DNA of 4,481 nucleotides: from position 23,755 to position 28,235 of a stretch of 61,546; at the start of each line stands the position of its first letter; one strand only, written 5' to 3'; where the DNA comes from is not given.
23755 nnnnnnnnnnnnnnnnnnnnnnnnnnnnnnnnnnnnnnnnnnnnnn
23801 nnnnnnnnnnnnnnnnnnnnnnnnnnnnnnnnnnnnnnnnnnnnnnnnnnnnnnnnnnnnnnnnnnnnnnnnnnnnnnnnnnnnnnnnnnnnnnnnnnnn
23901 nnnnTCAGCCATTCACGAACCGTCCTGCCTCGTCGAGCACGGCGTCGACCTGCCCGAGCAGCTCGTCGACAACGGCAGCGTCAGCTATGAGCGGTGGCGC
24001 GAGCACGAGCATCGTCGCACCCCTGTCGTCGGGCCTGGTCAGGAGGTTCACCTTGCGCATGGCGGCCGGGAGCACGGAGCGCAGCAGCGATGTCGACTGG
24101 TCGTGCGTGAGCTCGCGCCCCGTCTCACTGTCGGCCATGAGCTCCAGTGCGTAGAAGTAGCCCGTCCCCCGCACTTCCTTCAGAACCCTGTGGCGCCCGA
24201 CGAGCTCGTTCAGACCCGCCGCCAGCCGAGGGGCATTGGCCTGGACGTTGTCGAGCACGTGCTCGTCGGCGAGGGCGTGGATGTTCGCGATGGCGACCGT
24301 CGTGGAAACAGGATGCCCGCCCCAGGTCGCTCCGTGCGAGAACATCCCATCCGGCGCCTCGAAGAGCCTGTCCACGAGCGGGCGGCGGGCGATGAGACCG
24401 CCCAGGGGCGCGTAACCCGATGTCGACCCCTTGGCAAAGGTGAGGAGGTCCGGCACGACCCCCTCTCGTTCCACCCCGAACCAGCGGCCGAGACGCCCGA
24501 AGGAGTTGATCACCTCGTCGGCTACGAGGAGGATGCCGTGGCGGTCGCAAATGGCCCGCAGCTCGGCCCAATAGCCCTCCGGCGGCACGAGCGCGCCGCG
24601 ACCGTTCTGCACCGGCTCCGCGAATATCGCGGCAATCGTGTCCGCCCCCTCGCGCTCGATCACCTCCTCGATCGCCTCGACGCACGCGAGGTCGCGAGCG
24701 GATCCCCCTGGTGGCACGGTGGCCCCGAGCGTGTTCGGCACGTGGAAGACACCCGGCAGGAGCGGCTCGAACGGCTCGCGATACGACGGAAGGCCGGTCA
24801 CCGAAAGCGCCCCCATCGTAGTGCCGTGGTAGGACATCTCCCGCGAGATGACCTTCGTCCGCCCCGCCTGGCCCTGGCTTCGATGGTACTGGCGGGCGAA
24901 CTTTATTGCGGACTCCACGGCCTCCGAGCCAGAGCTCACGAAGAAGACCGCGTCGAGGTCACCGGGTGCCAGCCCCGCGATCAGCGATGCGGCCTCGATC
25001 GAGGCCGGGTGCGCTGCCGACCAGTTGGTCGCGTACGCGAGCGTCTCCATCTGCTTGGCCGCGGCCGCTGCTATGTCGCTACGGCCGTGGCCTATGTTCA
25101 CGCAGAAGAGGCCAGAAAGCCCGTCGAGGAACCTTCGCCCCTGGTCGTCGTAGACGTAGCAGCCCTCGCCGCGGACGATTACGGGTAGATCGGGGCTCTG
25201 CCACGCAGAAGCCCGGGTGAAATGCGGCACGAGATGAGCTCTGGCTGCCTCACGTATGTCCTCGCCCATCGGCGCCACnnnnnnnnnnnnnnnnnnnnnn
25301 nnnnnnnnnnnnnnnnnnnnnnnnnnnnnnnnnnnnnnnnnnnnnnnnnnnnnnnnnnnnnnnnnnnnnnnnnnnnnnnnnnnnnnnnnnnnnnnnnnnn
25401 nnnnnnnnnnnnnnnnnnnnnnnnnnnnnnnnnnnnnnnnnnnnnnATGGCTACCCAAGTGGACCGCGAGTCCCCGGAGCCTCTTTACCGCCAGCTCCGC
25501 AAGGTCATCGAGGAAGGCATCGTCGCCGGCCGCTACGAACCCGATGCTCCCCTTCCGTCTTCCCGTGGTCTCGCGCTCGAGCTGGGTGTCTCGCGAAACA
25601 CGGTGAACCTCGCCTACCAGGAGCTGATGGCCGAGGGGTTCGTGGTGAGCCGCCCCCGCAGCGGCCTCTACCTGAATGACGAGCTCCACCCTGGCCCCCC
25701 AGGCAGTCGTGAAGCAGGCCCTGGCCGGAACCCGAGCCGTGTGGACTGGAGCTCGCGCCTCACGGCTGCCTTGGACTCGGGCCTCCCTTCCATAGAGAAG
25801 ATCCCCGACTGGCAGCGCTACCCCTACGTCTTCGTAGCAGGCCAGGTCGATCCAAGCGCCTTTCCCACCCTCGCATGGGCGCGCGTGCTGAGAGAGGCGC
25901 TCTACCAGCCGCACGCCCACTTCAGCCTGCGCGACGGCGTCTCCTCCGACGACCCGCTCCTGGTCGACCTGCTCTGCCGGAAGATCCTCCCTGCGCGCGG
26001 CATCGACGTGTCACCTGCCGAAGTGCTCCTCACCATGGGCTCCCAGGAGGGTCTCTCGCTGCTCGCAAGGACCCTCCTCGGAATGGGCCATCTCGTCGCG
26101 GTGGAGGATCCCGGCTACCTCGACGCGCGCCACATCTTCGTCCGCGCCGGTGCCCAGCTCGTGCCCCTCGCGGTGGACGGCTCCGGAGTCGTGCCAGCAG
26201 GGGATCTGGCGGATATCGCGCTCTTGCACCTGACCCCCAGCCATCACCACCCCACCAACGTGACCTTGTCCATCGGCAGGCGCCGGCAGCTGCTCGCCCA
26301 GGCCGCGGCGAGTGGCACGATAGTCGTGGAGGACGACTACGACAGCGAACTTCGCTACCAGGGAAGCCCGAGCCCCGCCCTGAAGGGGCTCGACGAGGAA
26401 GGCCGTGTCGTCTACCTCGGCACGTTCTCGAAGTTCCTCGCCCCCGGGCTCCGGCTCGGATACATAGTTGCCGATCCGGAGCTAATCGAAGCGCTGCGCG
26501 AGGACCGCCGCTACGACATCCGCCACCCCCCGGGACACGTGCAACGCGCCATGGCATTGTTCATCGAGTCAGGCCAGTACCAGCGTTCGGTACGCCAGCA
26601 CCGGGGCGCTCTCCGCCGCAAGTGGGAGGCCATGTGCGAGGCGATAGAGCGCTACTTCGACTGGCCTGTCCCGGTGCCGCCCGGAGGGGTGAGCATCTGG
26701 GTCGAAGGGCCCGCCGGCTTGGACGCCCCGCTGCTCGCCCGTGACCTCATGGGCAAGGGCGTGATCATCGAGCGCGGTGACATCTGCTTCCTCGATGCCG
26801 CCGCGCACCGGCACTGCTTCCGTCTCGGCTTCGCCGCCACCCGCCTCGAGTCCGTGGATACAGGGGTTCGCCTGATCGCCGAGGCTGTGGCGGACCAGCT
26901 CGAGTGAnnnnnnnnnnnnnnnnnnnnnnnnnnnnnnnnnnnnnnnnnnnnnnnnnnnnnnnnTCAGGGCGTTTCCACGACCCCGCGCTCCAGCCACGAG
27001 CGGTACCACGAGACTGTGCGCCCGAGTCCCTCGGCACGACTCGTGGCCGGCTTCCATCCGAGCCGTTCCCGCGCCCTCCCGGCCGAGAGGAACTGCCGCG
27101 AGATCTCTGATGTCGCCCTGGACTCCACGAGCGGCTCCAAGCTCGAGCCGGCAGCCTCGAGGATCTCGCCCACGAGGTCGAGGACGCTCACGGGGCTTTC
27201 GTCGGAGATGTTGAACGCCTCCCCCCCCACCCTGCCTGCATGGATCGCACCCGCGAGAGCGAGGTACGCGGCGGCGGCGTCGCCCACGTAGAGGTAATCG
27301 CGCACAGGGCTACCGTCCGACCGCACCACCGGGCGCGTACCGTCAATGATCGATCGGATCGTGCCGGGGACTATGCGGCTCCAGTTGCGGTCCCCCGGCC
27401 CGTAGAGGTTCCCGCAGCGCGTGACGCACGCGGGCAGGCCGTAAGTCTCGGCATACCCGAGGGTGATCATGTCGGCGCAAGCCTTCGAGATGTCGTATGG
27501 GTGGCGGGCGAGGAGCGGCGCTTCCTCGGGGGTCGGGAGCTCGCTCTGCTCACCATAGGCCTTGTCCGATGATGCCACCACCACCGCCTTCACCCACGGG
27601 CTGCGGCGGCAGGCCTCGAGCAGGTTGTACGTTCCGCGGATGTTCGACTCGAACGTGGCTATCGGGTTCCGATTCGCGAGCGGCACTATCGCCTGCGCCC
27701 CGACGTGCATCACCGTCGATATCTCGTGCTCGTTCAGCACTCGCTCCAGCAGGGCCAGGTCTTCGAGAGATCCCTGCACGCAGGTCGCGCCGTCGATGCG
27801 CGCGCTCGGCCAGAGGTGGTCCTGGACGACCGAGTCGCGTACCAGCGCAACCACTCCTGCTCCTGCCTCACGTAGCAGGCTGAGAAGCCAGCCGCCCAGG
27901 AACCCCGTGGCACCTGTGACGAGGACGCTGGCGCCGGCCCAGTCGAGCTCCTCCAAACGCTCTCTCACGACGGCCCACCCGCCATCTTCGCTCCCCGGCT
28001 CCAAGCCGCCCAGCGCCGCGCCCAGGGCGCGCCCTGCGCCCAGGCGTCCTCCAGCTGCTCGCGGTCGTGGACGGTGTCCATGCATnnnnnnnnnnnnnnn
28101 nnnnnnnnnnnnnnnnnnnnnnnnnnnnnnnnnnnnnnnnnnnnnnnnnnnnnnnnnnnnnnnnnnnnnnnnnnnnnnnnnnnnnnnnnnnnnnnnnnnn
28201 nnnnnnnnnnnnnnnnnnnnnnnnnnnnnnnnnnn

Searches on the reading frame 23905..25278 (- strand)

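Call 36: search_protein_families(library=pfam, proteins=[window:23905-25278:-])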
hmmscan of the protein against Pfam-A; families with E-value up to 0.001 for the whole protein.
window:23905-25278:- (457 aa): 1 family
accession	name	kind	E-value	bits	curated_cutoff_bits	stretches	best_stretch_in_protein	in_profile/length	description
PF00202.27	Aminotran_3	-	9.4e-87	291.7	30.5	1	31-446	10-401/403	Aminotransferase class-III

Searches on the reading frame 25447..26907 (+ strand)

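Call 37: search_protein_families(library=pfam, proteins=[window:25447-26907:+])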
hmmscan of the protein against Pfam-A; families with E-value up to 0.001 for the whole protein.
window:25447-26907:+ (486 aa): 2 families
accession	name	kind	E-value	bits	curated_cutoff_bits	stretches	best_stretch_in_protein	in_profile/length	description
PF00155.27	Aminotran_1_2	-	2.2e-18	67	19.7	1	177-474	52-358/361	Aminotransferase class I and II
PF00392.27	GntR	-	8.1e-14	51.5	27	1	13-75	1-63/64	Bacterial regulatory proteins, gntR family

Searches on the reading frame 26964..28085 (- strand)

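Call 36: search_protein_families(library=pfam, proteins=[window:26964-28085:-])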
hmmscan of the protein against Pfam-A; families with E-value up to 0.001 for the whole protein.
window:26964-28085:- (373 aa): 8 families
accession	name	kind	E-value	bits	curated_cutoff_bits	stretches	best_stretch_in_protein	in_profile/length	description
PF01370.27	Epimerase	-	3.4e-52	177.7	20.9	1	54-293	1-239/240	NAD dependent epimerase/dehydratase family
PF16363.11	GDP_Man_Dehyd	-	6.1e-49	167.7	27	1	55-354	1-329/332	GDP-mannose 4,6 dehydratase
PF01073.25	3Beta_HSD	-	6.3e-18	65.2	22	1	55-316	1-272/280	3-beta hydroxysteroid dehydrogenase/isomerase family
PF02719.21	Polysacc_synt_2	-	3.4e-16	59.7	20.2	1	54-315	1-250/293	Polysaccharide biosynthesis protein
PF07993.18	NAD_binding_4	-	1e-11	44.9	20.1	1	56-236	1-216/258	Male sterility protein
PF04321.23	RmlD_sub_bind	-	4.3e-08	33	27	1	54-239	3-163/287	RmlD substrate binding domain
PF05368.20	NmrA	-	5e-08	33.3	27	1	53-120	4-70/298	NmrA-like family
PF13460.12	NAD_binding_10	-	6.3e-06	26.6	27.2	1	58-182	1-107/184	NAD(P)H-binding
